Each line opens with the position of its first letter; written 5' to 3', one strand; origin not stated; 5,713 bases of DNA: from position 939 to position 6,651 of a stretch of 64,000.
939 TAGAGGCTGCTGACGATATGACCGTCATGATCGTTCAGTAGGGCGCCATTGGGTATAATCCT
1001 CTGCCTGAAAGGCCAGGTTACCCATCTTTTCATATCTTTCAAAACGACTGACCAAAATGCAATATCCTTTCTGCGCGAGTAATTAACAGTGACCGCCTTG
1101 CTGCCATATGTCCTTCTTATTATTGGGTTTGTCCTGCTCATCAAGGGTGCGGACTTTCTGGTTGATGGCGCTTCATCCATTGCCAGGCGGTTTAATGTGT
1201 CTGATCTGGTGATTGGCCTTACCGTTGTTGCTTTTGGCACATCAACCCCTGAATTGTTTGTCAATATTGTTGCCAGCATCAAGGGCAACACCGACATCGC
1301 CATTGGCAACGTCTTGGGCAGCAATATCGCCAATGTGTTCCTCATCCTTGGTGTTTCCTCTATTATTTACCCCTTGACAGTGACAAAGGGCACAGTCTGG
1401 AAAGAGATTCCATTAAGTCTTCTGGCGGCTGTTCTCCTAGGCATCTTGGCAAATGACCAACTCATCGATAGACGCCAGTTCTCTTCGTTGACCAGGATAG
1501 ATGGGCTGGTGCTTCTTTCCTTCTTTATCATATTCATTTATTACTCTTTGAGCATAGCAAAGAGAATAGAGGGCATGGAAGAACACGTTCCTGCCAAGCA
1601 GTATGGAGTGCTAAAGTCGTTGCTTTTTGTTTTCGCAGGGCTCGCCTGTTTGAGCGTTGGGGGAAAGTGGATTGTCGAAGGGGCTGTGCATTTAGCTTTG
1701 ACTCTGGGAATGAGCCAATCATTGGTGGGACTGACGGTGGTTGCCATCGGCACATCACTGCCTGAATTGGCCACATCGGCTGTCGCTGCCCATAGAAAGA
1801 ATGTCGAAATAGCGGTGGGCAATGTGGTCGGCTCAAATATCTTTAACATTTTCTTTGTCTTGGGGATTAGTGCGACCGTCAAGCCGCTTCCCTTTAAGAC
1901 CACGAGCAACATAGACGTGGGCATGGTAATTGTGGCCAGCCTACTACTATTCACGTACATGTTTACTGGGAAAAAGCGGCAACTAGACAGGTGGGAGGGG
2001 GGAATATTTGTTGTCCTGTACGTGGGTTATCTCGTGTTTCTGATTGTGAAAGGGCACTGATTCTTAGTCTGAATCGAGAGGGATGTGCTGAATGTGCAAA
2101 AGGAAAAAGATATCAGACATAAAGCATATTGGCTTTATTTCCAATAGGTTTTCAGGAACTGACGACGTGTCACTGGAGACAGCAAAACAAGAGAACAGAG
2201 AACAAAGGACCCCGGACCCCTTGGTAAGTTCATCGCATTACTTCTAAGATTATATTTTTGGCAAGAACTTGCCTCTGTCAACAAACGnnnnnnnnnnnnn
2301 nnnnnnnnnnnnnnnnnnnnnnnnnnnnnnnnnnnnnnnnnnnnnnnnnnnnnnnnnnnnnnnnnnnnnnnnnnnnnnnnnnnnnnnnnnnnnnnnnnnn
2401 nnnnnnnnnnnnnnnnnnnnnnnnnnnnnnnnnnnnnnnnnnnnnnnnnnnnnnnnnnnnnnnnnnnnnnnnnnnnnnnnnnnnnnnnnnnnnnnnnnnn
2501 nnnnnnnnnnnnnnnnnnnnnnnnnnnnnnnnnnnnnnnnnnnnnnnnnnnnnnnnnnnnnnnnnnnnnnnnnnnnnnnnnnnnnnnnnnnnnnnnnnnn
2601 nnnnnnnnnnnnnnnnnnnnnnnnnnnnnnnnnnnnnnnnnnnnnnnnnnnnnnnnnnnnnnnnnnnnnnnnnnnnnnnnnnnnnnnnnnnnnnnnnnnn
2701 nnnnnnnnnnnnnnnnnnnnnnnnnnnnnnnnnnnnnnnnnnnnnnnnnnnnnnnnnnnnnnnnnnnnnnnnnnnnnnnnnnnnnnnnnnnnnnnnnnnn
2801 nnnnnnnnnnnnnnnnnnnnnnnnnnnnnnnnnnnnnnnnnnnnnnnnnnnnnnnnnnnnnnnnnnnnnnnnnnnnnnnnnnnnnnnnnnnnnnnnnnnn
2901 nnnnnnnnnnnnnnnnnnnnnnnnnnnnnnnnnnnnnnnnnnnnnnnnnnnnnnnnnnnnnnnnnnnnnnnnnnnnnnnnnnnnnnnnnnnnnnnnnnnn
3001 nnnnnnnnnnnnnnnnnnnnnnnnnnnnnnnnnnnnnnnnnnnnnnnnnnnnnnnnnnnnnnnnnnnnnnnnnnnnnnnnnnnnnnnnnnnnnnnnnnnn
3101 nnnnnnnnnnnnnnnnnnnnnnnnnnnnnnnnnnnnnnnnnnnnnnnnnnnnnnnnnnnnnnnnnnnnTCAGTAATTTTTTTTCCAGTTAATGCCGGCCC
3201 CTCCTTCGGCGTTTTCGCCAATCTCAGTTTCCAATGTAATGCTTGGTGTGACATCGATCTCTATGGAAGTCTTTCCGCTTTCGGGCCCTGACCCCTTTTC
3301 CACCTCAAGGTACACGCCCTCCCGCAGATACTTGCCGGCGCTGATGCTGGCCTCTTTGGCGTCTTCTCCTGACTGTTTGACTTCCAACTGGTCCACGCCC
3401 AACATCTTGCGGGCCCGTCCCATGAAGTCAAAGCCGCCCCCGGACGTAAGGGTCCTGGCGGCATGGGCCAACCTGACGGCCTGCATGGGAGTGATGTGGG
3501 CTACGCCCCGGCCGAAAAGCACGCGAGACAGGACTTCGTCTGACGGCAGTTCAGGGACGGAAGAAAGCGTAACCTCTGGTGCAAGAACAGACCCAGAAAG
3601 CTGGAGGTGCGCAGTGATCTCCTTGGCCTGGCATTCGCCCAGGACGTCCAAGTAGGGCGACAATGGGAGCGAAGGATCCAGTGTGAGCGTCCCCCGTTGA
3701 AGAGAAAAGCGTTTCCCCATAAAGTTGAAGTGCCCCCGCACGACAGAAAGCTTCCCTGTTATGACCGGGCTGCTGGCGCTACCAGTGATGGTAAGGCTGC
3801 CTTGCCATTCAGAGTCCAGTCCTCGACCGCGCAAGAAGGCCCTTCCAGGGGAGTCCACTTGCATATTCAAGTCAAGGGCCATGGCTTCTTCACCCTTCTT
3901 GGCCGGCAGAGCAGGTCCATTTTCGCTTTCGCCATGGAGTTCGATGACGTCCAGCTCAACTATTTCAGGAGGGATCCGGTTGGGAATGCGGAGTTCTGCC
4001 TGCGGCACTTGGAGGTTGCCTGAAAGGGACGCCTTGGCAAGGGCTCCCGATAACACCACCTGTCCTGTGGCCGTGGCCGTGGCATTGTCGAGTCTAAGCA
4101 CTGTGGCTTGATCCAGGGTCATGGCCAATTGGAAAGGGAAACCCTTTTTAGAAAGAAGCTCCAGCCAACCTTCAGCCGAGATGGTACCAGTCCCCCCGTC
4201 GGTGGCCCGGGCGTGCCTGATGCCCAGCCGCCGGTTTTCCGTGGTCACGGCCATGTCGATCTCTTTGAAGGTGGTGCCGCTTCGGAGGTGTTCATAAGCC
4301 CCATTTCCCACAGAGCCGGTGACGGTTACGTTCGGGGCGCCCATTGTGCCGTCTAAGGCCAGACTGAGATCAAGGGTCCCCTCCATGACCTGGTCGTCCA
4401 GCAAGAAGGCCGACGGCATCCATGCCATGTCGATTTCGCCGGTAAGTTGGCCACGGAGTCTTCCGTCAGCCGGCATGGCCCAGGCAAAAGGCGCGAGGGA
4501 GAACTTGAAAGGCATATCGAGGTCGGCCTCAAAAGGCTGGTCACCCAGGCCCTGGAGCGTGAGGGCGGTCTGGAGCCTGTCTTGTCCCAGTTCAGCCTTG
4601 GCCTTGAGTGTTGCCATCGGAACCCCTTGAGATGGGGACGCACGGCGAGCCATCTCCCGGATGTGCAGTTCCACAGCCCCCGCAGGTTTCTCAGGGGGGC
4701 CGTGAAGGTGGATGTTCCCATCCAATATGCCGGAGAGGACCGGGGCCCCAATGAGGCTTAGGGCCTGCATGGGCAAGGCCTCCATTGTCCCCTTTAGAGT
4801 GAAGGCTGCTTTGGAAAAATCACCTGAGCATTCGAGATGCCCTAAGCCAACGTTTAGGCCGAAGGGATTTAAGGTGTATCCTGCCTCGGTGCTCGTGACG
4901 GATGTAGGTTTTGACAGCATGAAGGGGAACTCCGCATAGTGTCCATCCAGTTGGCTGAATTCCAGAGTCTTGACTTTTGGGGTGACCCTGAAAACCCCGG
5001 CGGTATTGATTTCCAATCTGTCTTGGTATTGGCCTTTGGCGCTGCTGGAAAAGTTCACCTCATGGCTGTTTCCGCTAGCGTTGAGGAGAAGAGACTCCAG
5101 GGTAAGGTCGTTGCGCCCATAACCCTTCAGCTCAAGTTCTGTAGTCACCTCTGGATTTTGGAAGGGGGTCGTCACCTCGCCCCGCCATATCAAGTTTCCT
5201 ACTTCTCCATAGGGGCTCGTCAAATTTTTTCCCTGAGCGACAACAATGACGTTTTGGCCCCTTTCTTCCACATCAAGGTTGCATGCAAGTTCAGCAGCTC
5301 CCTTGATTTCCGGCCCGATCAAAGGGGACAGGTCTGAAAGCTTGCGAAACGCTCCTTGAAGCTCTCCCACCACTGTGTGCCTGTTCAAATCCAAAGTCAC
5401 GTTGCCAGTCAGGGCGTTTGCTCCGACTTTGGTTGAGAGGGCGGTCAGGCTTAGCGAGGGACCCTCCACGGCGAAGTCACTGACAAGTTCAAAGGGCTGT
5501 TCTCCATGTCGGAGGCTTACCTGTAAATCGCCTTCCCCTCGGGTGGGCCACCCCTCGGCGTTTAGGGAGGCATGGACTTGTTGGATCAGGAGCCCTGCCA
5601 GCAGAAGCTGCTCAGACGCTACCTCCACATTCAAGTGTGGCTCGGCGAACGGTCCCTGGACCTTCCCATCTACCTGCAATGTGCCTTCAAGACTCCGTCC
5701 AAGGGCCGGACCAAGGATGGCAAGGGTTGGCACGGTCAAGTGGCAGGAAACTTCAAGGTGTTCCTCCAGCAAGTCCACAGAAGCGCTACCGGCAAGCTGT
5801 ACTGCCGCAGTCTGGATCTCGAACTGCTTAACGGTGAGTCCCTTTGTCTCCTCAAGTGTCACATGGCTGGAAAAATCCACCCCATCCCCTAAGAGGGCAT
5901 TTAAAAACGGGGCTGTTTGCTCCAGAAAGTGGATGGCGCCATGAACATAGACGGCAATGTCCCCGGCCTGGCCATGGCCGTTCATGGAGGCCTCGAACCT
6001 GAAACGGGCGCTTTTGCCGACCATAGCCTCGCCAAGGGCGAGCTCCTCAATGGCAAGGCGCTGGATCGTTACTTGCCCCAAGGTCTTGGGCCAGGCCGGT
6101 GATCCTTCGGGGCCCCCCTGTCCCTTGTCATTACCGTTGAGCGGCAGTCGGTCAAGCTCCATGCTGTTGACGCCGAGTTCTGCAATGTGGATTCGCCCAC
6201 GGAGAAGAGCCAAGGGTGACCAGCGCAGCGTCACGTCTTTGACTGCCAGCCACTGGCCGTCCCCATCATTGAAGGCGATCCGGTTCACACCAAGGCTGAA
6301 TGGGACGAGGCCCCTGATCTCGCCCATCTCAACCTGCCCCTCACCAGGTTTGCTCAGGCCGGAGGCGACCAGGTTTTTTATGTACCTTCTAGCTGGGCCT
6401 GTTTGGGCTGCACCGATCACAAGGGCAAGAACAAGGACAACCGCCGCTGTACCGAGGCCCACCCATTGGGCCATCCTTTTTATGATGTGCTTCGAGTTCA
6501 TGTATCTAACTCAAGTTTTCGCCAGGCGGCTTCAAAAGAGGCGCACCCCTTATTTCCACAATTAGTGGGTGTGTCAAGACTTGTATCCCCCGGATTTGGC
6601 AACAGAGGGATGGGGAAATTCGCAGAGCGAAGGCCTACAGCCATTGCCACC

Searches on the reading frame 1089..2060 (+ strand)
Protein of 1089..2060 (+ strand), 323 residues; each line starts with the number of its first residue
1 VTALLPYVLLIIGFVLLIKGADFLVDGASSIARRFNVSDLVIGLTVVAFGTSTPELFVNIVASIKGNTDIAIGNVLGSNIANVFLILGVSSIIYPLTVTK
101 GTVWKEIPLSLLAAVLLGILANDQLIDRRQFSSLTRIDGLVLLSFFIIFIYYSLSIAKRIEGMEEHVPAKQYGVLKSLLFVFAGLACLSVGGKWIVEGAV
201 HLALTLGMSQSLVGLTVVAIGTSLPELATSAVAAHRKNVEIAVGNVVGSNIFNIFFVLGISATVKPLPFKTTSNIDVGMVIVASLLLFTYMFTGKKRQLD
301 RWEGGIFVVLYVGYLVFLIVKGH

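Call 22: search_protein_families(library=pfam, proteins=[window:1089-2060:+], max_evalue=0.00001)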
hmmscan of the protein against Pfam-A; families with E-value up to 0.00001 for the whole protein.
window:1089-2060:+ (323 aa): 1 family
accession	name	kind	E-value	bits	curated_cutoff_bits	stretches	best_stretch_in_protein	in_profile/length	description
PF01699.29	Na_Ca_ex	-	8.3e-72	240.5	24.9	2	177-319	2-150/151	Sodium/calcium exchanger protein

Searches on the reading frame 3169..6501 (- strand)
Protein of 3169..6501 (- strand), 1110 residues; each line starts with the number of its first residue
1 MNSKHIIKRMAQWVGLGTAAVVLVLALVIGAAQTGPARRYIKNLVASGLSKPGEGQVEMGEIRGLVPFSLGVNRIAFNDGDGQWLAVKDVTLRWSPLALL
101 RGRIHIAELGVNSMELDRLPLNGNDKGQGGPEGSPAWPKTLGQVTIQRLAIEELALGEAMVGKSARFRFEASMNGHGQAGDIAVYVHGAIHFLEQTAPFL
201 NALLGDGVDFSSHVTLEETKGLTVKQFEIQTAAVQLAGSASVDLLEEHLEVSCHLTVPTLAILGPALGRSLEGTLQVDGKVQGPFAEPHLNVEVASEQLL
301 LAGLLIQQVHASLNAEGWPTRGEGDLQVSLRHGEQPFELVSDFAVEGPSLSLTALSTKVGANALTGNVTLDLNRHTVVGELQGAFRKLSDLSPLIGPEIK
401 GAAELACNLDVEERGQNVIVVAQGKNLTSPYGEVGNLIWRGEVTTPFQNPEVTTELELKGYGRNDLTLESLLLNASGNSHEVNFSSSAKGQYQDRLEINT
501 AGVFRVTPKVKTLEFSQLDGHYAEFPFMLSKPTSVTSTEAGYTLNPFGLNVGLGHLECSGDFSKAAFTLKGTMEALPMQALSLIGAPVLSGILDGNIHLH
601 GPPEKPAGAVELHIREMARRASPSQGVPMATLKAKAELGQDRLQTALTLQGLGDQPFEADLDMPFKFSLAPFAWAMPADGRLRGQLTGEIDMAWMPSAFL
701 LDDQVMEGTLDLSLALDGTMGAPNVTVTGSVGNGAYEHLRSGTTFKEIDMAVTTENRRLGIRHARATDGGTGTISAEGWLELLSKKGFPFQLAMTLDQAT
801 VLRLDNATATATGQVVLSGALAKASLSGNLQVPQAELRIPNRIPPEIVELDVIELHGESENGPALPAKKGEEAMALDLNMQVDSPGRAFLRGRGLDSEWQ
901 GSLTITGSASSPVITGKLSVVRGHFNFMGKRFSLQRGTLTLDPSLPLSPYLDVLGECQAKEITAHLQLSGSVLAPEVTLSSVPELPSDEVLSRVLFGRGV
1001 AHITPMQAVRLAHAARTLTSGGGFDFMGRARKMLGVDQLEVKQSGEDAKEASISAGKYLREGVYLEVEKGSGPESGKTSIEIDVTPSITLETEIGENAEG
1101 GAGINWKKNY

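Call 22: search_protein_families(library=pfam, proteins=[window:3169-6501:-], max_evalue=0.00001)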
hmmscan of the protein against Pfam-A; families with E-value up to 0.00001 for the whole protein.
window:3169-6501:- (1110 aa): 1 family
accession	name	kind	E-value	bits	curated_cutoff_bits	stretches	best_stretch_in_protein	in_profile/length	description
PF04357.19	TamB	-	9.2e-62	209.9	22.4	1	765-1110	4-381/381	TamB, inner membrane protein subunit of TAM complex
